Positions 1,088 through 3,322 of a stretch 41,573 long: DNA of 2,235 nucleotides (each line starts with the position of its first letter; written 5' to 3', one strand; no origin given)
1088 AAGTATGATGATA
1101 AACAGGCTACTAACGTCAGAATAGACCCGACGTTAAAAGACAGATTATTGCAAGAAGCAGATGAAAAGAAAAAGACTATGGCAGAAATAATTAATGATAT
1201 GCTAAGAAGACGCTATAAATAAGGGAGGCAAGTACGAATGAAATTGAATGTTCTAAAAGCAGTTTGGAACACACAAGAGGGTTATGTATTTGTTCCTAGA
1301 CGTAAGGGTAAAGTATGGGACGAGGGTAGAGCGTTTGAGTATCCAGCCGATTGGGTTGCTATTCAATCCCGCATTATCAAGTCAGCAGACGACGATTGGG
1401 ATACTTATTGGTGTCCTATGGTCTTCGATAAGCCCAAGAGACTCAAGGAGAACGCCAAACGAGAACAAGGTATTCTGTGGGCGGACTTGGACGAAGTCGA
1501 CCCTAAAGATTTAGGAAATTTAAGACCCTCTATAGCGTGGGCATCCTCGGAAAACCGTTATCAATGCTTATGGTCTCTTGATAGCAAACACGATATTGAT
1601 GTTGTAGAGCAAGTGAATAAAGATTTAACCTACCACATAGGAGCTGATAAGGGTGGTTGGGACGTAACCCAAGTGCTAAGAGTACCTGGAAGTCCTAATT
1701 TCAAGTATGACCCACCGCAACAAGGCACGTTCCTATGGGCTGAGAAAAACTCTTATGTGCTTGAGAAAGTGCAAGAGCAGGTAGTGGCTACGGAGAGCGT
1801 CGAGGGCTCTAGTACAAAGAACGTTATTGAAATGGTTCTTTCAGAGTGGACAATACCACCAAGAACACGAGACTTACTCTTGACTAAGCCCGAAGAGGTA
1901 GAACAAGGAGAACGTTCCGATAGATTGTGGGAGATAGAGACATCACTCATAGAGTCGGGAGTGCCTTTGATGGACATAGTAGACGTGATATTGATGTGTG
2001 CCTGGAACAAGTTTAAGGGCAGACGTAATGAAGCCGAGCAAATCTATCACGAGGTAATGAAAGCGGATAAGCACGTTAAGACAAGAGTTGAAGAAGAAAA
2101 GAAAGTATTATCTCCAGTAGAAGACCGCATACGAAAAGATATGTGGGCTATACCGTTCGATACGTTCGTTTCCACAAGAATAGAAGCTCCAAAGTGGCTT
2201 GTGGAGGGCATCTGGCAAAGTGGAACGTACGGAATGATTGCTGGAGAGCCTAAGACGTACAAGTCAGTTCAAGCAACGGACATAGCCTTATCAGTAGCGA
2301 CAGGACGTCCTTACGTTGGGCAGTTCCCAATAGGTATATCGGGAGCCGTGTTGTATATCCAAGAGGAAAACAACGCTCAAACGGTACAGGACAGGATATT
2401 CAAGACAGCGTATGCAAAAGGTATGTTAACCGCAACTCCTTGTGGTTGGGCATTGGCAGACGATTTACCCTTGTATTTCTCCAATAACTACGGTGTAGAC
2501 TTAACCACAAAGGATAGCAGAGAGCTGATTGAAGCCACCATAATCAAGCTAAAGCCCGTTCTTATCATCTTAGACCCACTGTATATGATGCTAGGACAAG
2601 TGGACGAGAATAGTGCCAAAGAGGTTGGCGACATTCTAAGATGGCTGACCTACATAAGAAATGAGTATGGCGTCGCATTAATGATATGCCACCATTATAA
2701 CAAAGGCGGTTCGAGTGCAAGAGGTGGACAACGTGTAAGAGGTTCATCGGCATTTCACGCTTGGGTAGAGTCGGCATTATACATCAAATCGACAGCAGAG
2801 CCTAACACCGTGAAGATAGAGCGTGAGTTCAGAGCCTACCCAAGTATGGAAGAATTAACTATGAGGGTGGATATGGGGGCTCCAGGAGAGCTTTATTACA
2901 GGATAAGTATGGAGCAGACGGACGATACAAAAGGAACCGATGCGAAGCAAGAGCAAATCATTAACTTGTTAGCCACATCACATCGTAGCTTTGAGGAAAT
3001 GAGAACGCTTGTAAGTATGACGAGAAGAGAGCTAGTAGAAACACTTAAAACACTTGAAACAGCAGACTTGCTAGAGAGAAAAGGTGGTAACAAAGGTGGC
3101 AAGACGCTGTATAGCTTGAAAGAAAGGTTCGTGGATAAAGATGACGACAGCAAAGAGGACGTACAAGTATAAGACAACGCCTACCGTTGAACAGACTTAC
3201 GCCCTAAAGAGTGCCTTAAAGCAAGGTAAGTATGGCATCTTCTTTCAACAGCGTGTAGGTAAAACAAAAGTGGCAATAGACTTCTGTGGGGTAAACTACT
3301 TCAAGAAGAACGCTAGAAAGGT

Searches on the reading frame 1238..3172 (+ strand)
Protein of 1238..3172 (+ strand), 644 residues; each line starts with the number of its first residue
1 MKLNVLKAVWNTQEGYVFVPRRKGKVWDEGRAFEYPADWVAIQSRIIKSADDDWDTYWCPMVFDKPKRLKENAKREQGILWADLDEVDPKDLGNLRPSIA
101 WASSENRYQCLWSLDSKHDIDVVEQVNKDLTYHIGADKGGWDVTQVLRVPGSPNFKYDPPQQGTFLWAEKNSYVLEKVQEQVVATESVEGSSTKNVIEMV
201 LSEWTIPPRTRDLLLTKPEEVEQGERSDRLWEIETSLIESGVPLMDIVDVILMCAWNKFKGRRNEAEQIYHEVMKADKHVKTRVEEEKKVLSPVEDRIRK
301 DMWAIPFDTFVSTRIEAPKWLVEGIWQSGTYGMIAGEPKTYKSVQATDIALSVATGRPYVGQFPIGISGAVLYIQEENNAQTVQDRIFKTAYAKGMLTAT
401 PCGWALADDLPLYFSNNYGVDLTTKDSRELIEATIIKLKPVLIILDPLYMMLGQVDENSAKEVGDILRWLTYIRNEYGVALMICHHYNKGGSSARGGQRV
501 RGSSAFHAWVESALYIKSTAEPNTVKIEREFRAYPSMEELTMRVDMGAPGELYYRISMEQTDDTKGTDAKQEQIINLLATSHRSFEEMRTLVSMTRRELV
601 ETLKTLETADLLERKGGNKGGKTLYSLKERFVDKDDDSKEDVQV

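Call 12: search_protein_families(library=pfam, proteins=[window:1238-3172:+], max_evalue=0.01)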
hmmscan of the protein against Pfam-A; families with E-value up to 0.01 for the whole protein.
window:1238-3172:+ (644 aa): 3 families
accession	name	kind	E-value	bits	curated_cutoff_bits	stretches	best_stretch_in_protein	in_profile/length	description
PF13481.12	AAA_25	-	1.3e-31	110.1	27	1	310-491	14-194/195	AAA domain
PF16793.10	RepB_primase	-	6.2e-05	23.4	24.3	1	93-156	77-146/186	RepB DNA-primase N-terminal domain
PF01638.23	HxlR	-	0.0071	16.6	20.8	0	575-629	11-67/91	HxlR-like helix-turn-helix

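Call 13: search_protein_families(library=phrogs, proteins=[window:1238-3172:+], max_evalue=0.001)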
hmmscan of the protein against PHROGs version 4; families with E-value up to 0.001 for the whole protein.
window:1238-3172:+ (644 aa): 13 families
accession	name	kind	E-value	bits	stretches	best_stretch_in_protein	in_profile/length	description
phrog_3123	-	unknown function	1.8e-123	414.2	1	2-524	6-544/583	-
phrog_906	-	DNA, RNA and nucleotide metabolism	7.6e-25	88.8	1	294-528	494-709/872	DNA polymerase/primase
phrog_1284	-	unknown function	5e-21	76.4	1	317-523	23-228/306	-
phrog_10514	-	DNA, RNA and nucleotide metabolism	8.4e-18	64.9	1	6-291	8-311/750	DNA primase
phrog_2597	-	DNA, RNA and nucleotide metabolism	6e-16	59.1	1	310-506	348-534/747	DNA primase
phrog_2850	-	unknown function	3.7e-15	56.8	1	291-518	120-333/465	-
phrog_239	-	DNA, RNA and nucleotide metabolism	2.3e-10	41.1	1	312-523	342-560/801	DNA primase/helicase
phrog_3228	-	DNA, RNA and nucleotide metabolism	3.7e-10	39.8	1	321-523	366-561/766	replicative helicase-primase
phrog_19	-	DNA, RNA and nucleotide metabolism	3.8e-08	33.7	1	306-522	330-543/621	DnaB-like replicative helicase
phrog_6012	-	DNA, RNA and nucleotide metabolism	1e-06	29.3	1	278-512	98-318/447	DNA helicase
phrog_6357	-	unknown function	1.1e-06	29.1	0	438-506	119-183/321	-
phrog_243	-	DNA, RNA and nucleotide metabolism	6.6e-06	26.3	1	328-492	34-196/273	DnaB-like replicative helicase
phrog_25693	-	unknown function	0.00027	20.7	1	314-518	35-240/405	-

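Call 17: find_related_loci(query=window:1238-3172:+, collection=viral_contigs, flank=10000)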
Query window:1238-3172:+ (644 aa) in viral_contigs; peptide patterns used: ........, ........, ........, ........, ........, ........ (x = any residue, [..] = any of these).
5 stretches matched a pattern; 3 encode a relative of the query (tblastn E <= 1e-3); 3 distinct loci.
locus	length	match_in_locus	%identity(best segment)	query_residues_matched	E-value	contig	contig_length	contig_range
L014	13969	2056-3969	78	1-640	0e+0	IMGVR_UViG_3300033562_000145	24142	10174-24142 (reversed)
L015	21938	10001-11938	56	1-627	0e+0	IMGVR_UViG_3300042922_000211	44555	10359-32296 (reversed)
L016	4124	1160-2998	27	5-621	4e-67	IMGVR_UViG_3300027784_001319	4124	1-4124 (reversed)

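Call 43: search_dna_similar(query=window:1238-3172:+, collection=phages, mode=protein, max_rows=15)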
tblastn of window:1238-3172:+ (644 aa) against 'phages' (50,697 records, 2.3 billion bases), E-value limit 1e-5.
Records with a match: 870; places in all: 870; records where one place covers at least 80% of the query: 137.
Best place of each record, by identity: <60% 870.
By first word of the organism name: Mycobacterium 460; Microbacterium 195; Gordonia 91; Streptococcus 30; Arthrobacter 13; Clostridium 10; Caudoviricetes 8; Paenibacillus 7; Serratia 6; Corynebacterium 6; and 23 more.
By host as written in the record: Mycobacterium smegmatis mc2 155 327; Microbacterium foliorum NRRL B-24224 SEA 95; Microbacterium foliorum NRRL B-24224 78; Mycobacterium smegmatis mc#155 75; Gordonia rubripertincta NRRL B-16540 41; - 26; Gordonia terrae 3612 24; Arthrobacter sp. ATCC 21022 13; and 96 more.
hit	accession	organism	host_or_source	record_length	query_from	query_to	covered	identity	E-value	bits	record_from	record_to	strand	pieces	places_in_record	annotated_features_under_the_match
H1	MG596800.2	Pseudomonas phage PMBT14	Pseudomonas fluorescens ATCC 13525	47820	16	565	85%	37.0%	5e-103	350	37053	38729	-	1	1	DNA recombinase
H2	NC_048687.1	Pseudomonas phage PMBT14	Pseudomonas fluorescens ATCC 13525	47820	16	565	85%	37.0%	5e-103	350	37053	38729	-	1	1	DNA recombinase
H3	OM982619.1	Pseudomonas phage Almagne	Pseudomonas syringae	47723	16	565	85%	36.5%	1e-101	345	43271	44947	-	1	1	DNA recombinase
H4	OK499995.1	Serratia phage vB_SmaS_Tlacuache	Serratia marcescens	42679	3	580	90%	33.1%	2e-90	313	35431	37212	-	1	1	DNA recombinase | hypothetical protein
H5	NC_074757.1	Serratia phage vB_SmaS_Tlacuache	Serratia marcescens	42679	3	580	90%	33.1%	2e-90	313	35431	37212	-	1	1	DNA recombinase | hypothetical protein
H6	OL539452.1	Serratia phage vB_SmaS_Opt-155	Serratia marcescens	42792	3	580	90%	33.0%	7e-90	311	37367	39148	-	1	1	putative DNA recombinase | hypothetical protein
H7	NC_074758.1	Serratia phage vB_SmaS_Opt-155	Serratia marcescens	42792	3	580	90%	33.0%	7e-90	311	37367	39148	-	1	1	putative DNA recombinase | hypothetical protein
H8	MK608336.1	Serratia phage Serbin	Serratia marcescens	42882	3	580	90%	32.8%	1e-89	311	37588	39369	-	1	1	DNA recombinase | hypothetical protein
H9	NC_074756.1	Serratia phage Serbin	Serratia marcescens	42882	3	580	90%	32.8%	1e-89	311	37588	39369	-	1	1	DNA recombinase | hypothetical protein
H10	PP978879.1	Gordonia phage HippoPololi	Gordonia rubripertincta NRRL B-16540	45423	2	633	98%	29.9%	1e-60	225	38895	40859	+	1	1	54: DNA primase/helicase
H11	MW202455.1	Caudoviricetes sp.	Manatee Spring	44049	55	581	82%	35.1%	7e-98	335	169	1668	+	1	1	AAA domain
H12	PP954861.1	Pseudomonas phage Lebethron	Pseudomonas taiwanensis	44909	55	617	87%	32.8%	9e-97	332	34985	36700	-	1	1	hypothetical protein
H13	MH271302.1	Gordonia phage Margaret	Gordonia terrae 3612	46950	2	572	89%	32.1%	7e-65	238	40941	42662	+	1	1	63: RecA-like DNA recombinase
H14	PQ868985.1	Gordonia phage RanchParmCat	Gordonia rubripertincta NRRL B-16540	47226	2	572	89%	31.7%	3e-64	236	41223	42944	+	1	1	62: DNA primase/helicase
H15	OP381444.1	Clostridium phage P21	Clostridium perfringens ZWCP 21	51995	1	607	94%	29.8%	2e-79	281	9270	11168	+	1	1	hypothetical protein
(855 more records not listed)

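Call 54: find_homologous_proteins(query=window:1238-3172:+, max_evalue=1e-60)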
Query window:1238-3172:+ (644 aa): 710 proteins with E <= 1e-60 among 7838 candidates; the best 120 are listed.
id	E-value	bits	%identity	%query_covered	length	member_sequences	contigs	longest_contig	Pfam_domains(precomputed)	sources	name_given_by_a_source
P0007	0.0e+0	1479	100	100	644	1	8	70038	PF13481.13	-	-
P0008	0.0e+0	1171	78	99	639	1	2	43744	PF16793.11,PF13481.13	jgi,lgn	-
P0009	0.0e+0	1077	72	99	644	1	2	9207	PF16793.11,PF13481.13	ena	-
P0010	0.0e+0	1043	71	97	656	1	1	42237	PF13481.13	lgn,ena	-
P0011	4.7e-281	952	63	98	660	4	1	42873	PF16793.11,PF13481.13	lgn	-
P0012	3.8e-265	899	61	98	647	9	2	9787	PF13481.13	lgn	-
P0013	1.3e-260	884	60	99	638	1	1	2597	PF13481.13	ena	-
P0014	6.0e-256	869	60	98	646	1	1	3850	PF16793.11,PF13481.13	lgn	-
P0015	3.1e-254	863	59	95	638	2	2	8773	PF13481.13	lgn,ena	-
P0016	4.9e-253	859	59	98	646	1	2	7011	PF16793.11,PF13481.13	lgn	-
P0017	3.7e-252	856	60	93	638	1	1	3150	PF13481.13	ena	-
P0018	3.3e-251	853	59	98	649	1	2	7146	PF16793.11,PF13481.13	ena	-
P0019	1.8e-250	850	60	93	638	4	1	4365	PF13481.13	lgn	-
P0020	3.5e-250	850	57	97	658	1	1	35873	PF13481.13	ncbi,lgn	-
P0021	1.3e-249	848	59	96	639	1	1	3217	PF16793.11,PF13481.13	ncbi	-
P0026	1.1e-244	831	56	98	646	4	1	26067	PF16793.11,PF13481.13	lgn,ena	-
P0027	2.1e-244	830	56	97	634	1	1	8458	PF16793.11,PF13481.13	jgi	-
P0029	1.7e-239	814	57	98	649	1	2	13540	PF16793.11,PF13481.13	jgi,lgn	jgi:hypothetical protein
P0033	5.2e-235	799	57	95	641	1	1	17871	PF16793.11,PF13481.13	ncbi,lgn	-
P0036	4.1e-231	787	56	96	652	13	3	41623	PF13481.13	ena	-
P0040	9.5e-224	762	53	97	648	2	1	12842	PF16793.11,PF13481.13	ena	-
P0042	5.9e-222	756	53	96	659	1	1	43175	PF16793.11,PF13481.13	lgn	-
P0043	1.3e-221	755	53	98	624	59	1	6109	PF16793.11,PF13481.13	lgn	-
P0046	1.3e-215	735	51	98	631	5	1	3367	PF16793.11,PF13481.13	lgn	-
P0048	7.8e-212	723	51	96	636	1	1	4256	PF16793.11,PF13481.13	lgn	-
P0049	1.5e-211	722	53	97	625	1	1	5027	PF16793.11,PF13481.13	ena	-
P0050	3.8e-206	704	57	84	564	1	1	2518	PF16793.11,PF13481.13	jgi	-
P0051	9.4e-206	703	51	97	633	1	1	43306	PF16793.11,PF13481.13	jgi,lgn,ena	-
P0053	3.0e-194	665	48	97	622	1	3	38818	PF16793.11,PF13481.13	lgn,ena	-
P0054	5.5e-191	654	48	96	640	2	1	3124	PF16793.11,PF13481.13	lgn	-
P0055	2.0e-188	646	47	97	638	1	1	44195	PF16793.11,PF13481.13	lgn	-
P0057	2.4e-176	606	49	86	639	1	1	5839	PF16793.11,PF13481.13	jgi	jgi:hypothetical protein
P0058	2.1e-153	530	43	97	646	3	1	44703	PF16793.11,PF13481.13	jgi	jgi:hypothetical protein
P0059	2.6e-149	516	43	98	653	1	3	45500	PF16793.11,PF13481.13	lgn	-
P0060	3.2e-148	513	40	99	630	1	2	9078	PF16793.11,PF13481.13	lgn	-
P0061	3.7e-147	509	44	94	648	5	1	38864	PF16793.11,PF13481.13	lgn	-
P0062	1.5e-146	507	42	96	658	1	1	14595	PF16793.11,PF13481.13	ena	-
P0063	4.8e-145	502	41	95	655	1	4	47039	PF16793.11,PF13481.13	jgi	jgi:hypothetical protein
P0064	5.1e-145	502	43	87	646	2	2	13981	PF16793.11,PF13481.13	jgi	jgi:hypothetical protein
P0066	1.0e-142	495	42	86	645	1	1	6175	PF11994.15,PF16793.11,PF13481.13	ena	-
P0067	2.1e-140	487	40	95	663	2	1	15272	PF13412.13,PF16793.11,PF12802.14,PF13481.13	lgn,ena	-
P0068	1.4e-139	484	39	96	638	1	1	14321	PF16793.11,PF13481.13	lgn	-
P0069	3.9e-139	483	40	94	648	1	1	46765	PF16793.11,PF13481.13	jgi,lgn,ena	-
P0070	5.3e-138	479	43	85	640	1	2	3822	PF01978.26,PF16793.11,PF13481.13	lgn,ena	-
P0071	1.7e-137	477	40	96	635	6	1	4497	PF16793.11,PF13481.13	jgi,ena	-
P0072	4.4e-137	476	38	94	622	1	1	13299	PF16793.11,PF13481.13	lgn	-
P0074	1.7e-136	474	40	93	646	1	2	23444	PF16793.11,PF13481.13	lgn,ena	-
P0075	2.2e-134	467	39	96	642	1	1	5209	PF16793.11,PF13481.13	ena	-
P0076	4.2e-134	466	40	92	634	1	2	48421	PF16793.11,PF13481.13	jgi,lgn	jgi:hypothetical protein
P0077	5.3e-134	466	40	95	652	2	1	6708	PF16793.11,PF13481.13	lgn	-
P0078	3.1e-133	463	38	95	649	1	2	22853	PF16793.11,PF13481.13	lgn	-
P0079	5.3e-133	462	39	96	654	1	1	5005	PF16793.11,PF13481.13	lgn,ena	-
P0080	7.3e-133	462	38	98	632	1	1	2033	PF16793.11,PF13481.13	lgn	-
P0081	2.1e-132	461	37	95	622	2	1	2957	PF16793.11,PF13481.13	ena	-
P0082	2.2e-132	460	39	96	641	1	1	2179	PF16793.11,PF13481.13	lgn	-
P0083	2.2e-132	460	41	92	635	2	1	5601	PF16793.11,PF13481.13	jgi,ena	-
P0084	3.3e-132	460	40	95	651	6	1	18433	PF16793.11,PF13481.13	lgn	-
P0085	8.8e-132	458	39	94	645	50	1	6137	PF16793.11,PF13481.13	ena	-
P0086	9.9e-132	458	38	94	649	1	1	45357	PF16793.11,PF13481.13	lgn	-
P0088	7.1e-131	455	39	87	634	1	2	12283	PF16793.11,PF13481.13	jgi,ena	-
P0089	7.8e-131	455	40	98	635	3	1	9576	PF16793.11,PF13481.13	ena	-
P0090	8.6e-131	455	37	98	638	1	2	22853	PF13412.13,PF16793.11,PF12802.14,PF25213.2,PF13481.13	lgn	-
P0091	9.2e-131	455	39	96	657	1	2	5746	PF16793.11,PF13481.13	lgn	-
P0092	1.3e-130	455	39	95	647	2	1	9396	PF16793.11,PF13481.13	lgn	-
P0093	1.6e-130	454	39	94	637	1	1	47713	PF16793.11,PF13481.13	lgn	-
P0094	4.6e-130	453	37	99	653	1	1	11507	PF16793.11,PF13481.13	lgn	-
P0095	8.9e-130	452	39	95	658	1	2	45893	PF16793.11,PF13481.13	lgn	-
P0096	9.6e-130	452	39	96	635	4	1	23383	PF16793.11,PF13481.13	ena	-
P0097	1.6e-129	451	38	95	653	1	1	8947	PF16793.11,PF13481.13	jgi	jgi:hypothetical protein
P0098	1.8e-129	451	39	89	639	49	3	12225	PF16793.11,PF13481.13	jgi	-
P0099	1.2e-128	448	40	85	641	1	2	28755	PF16793.11,PF13481.13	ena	-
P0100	1.7e-128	448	39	94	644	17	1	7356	PF16793.11,PF13481.13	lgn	-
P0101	2.6e-128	447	38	97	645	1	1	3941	PF16793.11,PF12802.14,PF13481.13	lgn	-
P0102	4.0e-128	446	38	96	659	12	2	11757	PF13601.13,PF16793.11,PF12802.14,PF13481.13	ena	-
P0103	1.5e-127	444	38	95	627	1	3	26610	PF16793.11,PF13481.13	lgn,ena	-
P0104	2.6e-127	444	38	96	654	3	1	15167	PF16793.11,PF13481.13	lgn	-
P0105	2.9e-127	443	39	97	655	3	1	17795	PF13601.13,PF16793.11,PF13481.13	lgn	-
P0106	3.2e-127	443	38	95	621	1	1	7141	PF16793.11,PF13481.13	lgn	-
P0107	4.4e-127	443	39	93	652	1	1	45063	PF16793.11,PF13481.13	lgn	-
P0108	1.9e-126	441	39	98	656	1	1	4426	PF16793.11,PF13481.13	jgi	-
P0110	3.4e-125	437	41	86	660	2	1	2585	PF16793.11,PF13481.13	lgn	-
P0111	4.2e-125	436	39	90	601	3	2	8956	PF16793.11,PF13481.13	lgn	-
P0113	5.0e-124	433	39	95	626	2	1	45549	PF13601.13,PF16793.11,PF13481.13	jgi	jgi:hypothetical protein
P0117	2.5e-121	424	37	97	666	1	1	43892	PF16793.11,PF13481.13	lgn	-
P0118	4.5e-121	423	36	91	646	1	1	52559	PF16793.11,PF13481.13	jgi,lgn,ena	-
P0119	8.7e-121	422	40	87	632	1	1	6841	PF16793.11,PF13481.13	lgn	-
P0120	9.1e-120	419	37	97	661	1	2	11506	PF16793.11,PF13481.13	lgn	-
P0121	4.0e-118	413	38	94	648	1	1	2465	PF16793.11,PF13481.13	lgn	-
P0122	5.8e-117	409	35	98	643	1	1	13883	PF16793.11,PF13481.13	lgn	-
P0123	8.2e-117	409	39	86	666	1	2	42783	PF16793.11,PF13481.13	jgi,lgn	-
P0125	1.1e-116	409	41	87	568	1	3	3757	PF16793.11,PF13481.13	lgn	-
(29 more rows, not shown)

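Call 60: find_encoding_contigs(protein=P0011, flank=10000, max_places=1)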
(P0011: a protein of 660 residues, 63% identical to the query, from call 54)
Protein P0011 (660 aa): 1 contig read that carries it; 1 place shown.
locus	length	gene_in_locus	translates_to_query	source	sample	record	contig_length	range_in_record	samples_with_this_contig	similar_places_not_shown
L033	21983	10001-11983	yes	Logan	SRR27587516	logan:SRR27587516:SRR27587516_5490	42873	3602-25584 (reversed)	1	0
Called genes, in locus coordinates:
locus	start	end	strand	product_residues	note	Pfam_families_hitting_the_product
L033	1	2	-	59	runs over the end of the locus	-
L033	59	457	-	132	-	PF07659:DUF1599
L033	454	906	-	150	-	-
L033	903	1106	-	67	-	-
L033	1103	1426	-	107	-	-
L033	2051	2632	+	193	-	-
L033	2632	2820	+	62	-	-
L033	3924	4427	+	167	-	-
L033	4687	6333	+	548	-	PF07728:AAA_5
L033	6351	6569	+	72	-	-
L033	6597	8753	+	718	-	-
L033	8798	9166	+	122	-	-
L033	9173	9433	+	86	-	-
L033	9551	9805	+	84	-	-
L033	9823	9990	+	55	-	-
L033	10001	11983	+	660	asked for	PF16793:RepB_primase (weak), PF13481:AAA_25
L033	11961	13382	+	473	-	PF00176:SNF2-rel_dom, PF00271:Helicase_C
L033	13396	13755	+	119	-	-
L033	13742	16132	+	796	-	PF03167:UDG, PF01612:DNA_pol_A_exo1, PF00476:DNA_pol_A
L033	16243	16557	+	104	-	-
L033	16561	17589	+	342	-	PF12705:PDDEXK_1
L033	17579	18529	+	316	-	PF13479:AAA_24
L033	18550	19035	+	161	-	-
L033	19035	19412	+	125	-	-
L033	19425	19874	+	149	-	-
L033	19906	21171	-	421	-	PF01520:Amidase_3, PF05036:SPOR (weak)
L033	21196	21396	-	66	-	-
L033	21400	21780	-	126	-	-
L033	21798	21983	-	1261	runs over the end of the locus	?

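Call 61: find_encoding_contigs(protein=P0036, flank=10000, max_places=1)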
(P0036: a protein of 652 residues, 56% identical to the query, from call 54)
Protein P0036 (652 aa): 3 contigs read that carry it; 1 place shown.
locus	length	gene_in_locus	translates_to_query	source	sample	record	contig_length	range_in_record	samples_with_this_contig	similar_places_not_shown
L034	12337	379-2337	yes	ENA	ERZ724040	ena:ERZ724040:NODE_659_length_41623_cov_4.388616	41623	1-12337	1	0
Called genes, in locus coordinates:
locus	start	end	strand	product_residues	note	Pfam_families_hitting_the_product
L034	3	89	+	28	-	?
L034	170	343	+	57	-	-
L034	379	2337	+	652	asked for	PF13481:AAA_25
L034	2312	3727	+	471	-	PF00176:SNF2-rel_dom, PF00270:DEAD (weak), PF04851:ResIII, PF00271:Helicase_C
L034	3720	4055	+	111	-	-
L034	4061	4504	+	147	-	-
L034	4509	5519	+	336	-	PF03167:UDG, PF01612:DNA_pol_A_exo1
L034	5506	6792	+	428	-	PF00476:DNA_pol_A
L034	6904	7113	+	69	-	-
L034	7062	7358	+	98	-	-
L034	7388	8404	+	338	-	PF12705:PDDEXK_1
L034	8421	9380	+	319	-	PF13479:AAA_24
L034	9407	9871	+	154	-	PF05037:DUF669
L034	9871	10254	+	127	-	-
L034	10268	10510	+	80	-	PF11195:Tad2-like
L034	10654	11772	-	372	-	PF01520:Amidase_3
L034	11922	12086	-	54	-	-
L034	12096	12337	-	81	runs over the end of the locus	PF10779:XhlA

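Call 87: find_encoding_contigs(protein=P0010, flank=10000, max_places=1)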
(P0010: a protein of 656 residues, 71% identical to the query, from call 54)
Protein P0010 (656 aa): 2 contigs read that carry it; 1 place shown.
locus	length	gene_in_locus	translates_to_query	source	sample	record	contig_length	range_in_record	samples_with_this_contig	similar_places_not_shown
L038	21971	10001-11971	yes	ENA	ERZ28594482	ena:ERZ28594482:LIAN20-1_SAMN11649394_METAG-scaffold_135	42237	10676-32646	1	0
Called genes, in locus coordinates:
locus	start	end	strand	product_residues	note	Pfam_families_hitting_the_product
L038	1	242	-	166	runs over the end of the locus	PF08291:Peptidase_M15_3 (weak)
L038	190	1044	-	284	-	PF01471:PG_binding_1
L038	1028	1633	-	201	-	-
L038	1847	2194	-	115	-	-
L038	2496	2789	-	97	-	-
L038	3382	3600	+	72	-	-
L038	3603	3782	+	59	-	-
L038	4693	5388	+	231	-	-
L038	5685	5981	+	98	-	-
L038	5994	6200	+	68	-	-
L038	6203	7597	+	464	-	PF07728:AAA_5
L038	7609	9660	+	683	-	PF11775:CobT_C (faint)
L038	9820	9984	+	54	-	-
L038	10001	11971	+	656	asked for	PF13481:AAA_25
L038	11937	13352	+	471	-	PF04851:ResIII, PF00176:SNF2-rel_dom, PF00271:Helicase_C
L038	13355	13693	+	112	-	-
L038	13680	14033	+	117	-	-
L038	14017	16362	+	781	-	PF03167:UDG, PF01612:DNA_pol_A_exo1, PF00476:DNA_pol_A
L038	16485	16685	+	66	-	-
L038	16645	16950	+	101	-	-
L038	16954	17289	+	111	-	-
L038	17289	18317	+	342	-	PF12705:PDDEXK_1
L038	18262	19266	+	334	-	PF13479:AAA_24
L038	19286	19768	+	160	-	-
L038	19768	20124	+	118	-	-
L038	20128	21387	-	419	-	PF01520:Amidase_3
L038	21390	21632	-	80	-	-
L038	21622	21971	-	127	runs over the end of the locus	-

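Call 108: search_protein_families(library=pfam, proteins=[L038:9820-9984:+, L033:9823-9990:+, L034:170-343:+], max_evalue=0.1)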
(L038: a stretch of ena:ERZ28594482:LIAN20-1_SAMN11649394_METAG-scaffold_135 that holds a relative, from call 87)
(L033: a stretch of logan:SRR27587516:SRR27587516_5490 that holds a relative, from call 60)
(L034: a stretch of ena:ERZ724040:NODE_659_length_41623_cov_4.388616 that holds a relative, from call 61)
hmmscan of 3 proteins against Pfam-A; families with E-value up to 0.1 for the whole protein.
L038:9820-9984:+ (54 aa): 2 families
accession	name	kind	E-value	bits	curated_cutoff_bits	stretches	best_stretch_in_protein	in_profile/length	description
PF01402.27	RHH_1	-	0.00076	19.8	20.5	1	16-51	2-37/39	Ribbon-helix-helix protein, copG family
PF05534.18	HicB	-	0.017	15.5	21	1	17-46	21-50/51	HicB family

L033:9823-9990:+ (55 aa): 5 families
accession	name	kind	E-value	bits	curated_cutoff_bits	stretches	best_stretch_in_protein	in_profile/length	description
PF05534.18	HicB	-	0.00019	21.7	21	1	14-46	18-50/51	HicB family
PF12441.14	CopG_antitoxin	-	0.0064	17.7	28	1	12-48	41-77/79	CopG antitoxin of type II toxin-antitoxin system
PF21983.2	NikA-like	-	0.016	15.8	27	1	14-43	5-34/72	Mobilization protein NikA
PF15969.10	RexA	-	0.029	14.4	25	1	11-39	187-215/235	Intracellular sensor of Lambda phage, Abi component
PF14014.11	DUF4230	-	0.046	14.3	27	1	4-49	81-125/148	Protein of unknown function (DUF4230)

L034:170-343:+ (57 aa): 1 family
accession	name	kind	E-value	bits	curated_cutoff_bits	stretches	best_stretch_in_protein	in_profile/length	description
PF09274.16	ParG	-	0.045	14.3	21.4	1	9-55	30-74/76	ParG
